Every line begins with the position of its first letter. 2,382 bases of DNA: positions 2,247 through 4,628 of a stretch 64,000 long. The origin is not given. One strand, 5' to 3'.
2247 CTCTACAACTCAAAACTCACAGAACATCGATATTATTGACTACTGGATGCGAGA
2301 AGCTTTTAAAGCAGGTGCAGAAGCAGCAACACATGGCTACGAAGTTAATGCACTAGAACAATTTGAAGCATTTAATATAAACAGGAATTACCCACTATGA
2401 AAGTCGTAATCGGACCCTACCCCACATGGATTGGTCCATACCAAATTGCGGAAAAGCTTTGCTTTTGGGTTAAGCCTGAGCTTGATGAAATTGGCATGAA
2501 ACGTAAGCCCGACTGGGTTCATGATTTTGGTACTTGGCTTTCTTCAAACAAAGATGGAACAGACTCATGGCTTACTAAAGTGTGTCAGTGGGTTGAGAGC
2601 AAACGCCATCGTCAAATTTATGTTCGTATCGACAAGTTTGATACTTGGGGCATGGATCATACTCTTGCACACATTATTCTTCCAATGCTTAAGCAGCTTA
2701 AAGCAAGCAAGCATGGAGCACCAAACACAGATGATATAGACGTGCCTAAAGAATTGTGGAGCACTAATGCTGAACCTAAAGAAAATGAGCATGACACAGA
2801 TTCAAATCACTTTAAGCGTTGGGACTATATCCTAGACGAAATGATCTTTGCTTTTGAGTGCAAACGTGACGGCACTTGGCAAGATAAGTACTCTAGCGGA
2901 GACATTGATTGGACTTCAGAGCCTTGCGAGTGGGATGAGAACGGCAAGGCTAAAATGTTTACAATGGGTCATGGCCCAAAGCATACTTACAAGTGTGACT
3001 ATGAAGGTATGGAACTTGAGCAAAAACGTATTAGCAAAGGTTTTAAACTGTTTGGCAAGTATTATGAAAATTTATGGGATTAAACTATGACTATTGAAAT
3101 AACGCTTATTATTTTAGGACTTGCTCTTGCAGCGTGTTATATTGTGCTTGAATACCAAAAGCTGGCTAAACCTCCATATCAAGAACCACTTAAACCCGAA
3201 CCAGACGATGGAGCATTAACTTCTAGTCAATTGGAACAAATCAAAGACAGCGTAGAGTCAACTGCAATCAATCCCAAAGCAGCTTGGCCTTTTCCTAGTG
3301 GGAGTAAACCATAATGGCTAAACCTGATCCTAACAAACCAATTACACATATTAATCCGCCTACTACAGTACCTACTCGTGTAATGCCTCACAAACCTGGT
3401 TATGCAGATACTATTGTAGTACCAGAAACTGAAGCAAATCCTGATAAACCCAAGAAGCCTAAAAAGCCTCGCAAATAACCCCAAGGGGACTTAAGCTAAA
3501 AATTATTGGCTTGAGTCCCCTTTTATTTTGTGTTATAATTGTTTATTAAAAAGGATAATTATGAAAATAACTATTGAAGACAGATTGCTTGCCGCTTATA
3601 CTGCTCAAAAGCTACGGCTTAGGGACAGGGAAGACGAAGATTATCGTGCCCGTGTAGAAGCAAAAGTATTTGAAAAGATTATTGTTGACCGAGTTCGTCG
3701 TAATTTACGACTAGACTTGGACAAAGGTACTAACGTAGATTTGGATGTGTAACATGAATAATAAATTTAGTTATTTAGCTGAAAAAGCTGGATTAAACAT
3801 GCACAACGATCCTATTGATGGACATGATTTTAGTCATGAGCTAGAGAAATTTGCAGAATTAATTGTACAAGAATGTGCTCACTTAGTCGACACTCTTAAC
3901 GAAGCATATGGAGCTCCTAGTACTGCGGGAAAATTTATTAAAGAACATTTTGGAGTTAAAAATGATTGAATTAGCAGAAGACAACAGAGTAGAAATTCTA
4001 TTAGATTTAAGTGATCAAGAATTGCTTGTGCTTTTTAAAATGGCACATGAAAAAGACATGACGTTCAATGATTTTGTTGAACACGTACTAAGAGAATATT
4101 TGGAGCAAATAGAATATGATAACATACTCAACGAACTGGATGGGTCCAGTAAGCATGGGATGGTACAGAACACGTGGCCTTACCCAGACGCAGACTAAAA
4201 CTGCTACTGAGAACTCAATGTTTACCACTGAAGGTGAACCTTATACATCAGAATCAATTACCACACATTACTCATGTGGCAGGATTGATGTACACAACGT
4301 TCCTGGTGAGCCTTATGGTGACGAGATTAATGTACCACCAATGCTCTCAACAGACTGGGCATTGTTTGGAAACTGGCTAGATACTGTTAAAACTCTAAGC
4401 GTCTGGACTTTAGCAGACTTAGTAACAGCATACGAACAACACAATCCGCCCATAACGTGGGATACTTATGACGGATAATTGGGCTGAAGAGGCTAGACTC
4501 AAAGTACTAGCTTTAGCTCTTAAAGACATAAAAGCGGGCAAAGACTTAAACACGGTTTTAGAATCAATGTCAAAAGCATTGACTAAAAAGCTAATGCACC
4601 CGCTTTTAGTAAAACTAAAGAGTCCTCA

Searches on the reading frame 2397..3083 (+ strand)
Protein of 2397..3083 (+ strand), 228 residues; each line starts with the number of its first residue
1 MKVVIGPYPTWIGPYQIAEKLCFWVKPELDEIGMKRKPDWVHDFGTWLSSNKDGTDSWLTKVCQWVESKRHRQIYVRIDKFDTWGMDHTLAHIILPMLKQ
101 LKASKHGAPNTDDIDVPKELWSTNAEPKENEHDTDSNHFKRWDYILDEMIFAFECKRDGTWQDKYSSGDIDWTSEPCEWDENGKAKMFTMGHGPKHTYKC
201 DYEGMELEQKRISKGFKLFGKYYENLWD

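Call 11: search_protein_families(library=pfam, proteins=[window:2397-3083:+], max_evalue=0.01)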
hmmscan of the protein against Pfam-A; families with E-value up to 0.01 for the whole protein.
window:2397-3083:+ (228 aa): 0 families

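Call 12: search_protein_families(library=phrogs, proteins=[window:2397-3083:+], max_evalue=0.01)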
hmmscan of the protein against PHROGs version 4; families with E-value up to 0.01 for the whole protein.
window:2397-3083:+ (228 aa): 1 family
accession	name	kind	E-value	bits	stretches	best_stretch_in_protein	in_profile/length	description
phrog_11543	-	unknown function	4.1e-47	161.8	1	1-228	1-173/173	-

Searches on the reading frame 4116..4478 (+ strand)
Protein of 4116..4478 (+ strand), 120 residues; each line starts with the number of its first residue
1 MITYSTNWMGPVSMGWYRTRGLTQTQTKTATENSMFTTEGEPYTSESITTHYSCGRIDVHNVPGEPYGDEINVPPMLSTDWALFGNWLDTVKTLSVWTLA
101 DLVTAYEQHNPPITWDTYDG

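Call 11: search_protein_families(library=pfam, proteins=[window:4116-4478:+], max_evalue=0.01)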
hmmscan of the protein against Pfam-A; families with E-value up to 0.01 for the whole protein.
window:4116-4478:+ (120 aa): 0 families

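Call 12: search_protein_families(library=phrogs, proteins=[window:4116-4478:+], max_evalue=0.01)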
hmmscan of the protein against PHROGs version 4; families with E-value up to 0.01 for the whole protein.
window:4116-4478:+ (120 aa): 1 family
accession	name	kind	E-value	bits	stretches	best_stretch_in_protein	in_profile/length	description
phrog_18736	-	unknown function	3.7e-23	82.9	1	1-109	1-104/118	-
